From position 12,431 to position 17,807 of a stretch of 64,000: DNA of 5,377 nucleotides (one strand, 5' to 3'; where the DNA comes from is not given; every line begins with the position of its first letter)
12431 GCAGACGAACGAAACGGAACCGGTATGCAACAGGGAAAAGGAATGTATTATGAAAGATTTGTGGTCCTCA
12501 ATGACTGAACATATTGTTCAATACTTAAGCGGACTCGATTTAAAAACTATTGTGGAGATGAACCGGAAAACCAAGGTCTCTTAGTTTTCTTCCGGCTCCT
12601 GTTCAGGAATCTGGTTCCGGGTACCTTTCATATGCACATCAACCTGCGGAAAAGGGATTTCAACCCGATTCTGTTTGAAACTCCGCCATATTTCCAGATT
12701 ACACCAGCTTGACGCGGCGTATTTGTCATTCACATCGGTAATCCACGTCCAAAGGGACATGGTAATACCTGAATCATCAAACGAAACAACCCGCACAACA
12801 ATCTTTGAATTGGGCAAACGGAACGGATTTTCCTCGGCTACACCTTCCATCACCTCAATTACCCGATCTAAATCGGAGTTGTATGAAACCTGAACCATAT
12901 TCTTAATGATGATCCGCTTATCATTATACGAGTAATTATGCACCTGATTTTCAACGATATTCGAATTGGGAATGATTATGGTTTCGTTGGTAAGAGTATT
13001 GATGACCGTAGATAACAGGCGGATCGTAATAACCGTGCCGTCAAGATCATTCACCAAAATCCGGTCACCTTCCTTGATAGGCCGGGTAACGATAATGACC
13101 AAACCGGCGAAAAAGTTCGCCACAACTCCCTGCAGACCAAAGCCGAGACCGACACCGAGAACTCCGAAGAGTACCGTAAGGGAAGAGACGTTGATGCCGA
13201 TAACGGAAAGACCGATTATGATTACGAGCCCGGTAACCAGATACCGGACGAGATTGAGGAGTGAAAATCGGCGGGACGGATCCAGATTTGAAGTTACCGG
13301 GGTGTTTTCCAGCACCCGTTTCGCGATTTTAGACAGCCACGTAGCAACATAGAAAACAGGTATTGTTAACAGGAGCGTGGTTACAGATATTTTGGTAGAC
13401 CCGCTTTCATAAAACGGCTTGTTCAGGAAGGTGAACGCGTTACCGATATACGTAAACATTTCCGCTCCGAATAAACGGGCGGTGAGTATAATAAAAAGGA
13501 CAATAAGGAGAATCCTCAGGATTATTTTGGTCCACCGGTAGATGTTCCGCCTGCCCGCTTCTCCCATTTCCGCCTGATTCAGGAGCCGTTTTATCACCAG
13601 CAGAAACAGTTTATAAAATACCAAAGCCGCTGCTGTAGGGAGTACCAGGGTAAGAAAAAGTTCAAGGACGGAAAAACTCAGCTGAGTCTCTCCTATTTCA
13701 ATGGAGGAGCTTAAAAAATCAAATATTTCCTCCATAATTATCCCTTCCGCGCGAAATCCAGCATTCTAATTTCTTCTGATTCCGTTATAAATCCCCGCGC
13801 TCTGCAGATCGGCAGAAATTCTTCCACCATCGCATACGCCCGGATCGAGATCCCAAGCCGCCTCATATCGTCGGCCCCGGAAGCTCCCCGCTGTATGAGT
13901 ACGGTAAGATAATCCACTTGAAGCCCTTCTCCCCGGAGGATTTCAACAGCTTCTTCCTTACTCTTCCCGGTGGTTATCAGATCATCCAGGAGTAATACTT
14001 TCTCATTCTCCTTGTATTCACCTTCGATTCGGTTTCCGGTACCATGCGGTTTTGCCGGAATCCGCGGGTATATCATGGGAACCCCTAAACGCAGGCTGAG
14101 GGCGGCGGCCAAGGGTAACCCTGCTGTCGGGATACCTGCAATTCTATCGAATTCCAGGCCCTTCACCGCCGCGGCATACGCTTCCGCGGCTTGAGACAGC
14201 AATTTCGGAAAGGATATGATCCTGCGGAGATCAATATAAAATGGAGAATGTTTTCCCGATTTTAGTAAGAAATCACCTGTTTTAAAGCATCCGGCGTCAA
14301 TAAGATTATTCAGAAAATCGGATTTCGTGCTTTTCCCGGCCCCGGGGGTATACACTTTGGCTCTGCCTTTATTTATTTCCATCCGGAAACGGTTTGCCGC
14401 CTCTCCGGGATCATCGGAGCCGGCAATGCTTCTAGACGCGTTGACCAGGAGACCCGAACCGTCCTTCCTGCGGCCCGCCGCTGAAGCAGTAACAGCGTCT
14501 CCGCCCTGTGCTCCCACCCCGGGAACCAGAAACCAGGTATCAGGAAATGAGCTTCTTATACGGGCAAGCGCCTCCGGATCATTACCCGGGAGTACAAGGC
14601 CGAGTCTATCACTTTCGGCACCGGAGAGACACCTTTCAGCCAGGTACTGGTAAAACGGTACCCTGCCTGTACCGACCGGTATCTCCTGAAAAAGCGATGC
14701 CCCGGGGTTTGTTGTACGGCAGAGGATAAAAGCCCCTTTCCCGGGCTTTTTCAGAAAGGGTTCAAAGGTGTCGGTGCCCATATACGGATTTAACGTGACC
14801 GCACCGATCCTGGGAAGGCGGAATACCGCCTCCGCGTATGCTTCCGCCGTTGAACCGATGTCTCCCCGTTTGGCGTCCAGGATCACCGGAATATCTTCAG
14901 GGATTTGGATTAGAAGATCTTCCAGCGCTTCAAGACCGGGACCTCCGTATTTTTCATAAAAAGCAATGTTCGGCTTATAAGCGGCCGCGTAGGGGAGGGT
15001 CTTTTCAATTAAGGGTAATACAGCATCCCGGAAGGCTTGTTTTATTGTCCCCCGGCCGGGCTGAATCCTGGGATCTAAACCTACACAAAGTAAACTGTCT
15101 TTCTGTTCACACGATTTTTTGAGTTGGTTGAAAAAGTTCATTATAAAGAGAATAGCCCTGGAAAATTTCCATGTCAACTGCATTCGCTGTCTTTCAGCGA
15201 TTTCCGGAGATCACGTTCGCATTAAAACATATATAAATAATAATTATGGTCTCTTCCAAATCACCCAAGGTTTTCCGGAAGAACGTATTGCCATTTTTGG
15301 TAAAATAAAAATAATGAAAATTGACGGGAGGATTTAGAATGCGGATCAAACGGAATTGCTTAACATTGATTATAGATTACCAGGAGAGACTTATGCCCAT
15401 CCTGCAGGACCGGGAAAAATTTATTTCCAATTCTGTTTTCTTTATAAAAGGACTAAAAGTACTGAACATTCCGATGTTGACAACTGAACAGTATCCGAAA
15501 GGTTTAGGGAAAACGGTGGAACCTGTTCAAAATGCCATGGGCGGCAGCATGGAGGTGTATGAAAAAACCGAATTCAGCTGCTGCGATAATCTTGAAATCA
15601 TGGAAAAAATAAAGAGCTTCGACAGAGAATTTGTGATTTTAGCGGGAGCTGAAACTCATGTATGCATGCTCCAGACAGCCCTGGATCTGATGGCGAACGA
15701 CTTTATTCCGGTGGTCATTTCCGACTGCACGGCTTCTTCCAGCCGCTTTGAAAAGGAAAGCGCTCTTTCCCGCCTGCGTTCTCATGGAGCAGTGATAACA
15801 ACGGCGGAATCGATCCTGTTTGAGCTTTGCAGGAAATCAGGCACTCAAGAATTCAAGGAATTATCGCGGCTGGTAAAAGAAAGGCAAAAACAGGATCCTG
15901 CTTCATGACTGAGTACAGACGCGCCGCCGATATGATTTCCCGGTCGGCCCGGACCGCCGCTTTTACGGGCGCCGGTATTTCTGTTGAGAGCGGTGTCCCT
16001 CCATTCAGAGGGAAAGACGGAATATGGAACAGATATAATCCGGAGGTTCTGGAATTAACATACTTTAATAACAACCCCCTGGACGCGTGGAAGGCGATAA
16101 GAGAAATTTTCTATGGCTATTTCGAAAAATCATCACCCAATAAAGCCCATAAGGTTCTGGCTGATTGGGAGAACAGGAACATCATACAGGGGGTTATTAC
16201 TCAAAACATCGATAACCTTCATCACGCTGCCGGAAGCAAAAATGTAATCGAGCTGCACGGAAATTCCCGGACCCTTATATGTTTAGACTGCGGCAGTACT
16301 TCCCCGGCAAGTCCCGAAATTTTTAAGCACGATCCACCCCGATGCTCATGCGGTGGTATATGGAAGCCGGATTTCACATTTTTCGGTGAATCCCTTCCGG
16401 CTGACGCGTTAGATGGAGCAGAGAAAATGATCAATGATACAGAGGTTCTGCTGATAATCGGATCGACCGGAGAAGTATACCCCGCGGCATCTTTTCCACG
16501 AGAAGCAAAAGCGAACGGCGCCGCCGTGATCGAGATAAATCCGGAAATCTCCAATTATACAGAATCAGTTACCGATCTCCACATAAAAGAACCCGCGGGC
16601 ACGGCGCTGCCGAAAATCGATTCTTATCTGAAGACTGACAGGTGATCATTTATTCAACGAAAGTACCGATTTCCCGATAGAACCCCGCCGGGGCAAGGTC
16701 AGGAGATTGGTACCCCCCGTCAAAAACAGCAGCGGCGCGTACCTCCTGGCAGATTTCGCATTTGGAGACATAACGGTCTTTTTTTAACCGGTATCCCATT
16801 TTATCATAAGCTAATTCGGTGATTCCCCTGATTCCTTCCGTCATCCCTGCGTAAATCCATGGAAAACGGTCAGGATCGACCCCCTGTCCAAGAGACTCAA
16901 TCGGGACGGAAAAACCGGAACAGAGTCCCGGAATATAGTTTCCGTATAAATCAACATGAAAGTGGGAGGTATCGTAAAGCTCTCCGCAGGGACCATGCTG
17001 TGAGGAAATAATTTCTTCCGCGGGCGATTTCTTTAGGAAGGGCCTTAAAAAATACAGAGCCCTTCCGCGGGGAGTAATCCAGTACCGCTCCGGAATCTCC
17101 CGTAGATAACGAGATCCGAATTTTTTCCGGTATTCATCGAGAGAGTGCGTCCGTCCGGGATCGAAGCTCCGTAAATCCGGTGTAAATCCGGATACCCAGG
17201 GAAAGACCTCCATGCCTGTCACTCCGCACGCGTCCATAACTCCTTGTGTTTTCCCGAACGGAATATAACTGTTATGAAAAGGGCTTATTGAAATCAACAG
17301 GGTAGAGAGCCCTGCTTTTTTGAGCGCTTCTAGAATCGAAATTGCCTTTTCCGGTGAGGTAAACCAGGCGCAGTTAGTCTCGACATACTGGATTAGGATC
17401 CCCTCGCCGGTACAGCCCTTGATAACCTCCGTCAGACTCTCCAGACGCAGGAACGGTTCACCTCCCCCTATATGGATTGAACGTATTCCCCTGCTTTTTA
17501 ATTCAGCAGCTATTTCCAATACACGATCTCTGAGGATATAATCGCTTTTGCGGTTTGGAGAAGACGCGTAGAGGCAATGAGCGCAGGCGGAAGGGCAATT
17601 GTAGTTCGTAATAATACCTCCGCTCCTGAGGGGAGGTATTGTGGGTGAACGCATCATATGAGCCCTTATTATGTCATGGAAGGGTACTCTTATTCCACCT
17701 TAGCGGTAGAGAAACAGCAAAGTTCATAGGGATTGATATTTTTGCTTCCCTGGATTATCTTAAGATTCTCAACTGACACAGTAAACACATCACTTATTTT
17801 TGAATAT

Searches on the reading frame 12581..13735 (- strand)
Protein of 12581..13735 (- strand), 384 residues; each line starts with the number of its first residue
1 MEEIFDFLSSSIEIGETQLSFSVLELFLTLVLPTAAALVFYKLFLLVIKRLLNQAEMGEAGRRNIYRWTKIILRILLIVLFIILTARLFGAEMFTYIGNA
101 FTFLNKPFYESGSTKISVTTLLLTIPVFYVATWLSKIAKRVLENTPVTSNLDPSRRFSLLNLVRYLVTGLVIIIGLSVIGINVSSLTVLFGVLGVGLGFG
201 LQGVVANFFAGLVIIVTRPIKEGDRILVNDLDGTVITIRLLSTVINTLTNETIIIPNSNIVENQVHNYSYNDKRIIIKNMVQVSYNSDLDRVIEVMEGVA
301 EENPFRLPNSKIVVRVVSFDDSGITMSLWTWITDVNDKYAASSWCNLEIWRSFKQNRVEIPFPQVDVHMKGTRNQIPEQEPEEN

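Call 9: search_protein_families(library=pfam, proteins=[window:12581-13735:-], max_evalue=0.001)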
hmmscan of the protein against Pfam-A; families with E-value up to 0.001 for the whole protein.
window:12581-13735:- (384 aa): 3 families
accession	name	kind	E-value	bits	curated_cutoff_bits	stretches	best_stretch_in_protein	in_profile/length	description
PF00924.24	MS_channel_2nd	-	2.6e-20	72.7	20.2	1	204-269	2-67/68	Mechanosensitive ion channel, beta-domain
PF21082.3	MS_channel_3rd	-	4.7e-11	43.4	21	1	281-360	5-88/88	Mechanosensitive ion channel MscS, C-terminal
PF21088.3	MS_channel_1st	-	4.9e-09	36.4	23.1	1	161-202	1-42/42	Mechanosensitive ion channel, transmembrane helices 2/3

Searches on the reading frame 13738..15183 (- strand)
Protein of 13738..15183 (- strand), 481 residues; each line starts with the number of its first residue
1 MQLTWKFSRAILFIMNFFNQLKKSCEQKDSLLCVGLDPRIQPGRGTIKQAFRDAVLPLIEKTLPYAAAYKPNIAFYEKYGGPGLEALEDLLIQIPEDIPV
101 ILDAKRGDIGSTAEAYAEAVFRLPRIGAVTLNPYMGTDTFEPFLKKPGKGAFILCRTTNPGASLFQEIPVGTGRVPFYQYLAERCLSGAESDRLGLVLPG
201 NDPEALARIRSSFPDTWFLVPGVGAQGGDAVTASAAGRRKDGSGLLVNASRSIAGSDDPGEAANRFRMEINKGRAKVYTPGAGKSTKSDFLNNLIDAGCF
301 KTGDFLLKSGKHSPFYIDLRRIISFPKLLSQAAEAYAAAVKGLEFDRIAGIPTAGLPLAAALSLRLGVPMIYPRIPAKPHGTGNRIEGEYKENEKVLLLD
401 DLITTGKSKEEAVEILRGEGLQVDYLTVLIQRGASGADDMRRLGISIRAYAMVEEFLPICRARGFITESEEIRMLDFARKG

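Call 9: search_protein_families(library=pfam, proteins=[window:13738-15183:-], max_evalue=0.001)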
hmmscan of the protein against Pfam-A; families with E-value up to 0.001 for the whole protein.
window:13738-15183:- (481 aa): 2 families
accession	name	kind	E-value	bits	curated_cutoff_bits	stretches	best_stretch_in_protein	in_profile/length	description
PF00215.30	OMPdecase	-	3.5e-28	99.5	27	1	31-265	2-220/221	Orotidine 5'-phosphate decarboxylase / HUMPS family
PF00156.33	Pribosyltran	-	3.1e-09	36.8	26.3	1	342-435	27-129/158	Phosphoribosyl transferase domain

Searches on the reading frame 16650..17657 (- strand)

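Call 9: search_protein_families(library=pfam, proteins=[window:16650-17657:-], max_evalue=0.001)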
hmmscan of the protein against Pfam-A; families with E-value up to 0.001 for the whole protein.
window:16650-17657:- (335 aa): 2 families
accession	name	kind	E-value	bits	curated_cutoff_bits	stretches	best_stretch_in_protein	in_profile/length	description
PF04055.27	Radical_SAM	-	2.5e-11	44.5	29.5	1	16-124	2-109/166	Radical SAM superfamily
PF13353.11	Fer4_12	-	5e-05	24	22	1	20-86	14-81/137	4Fe-4S single cluster domain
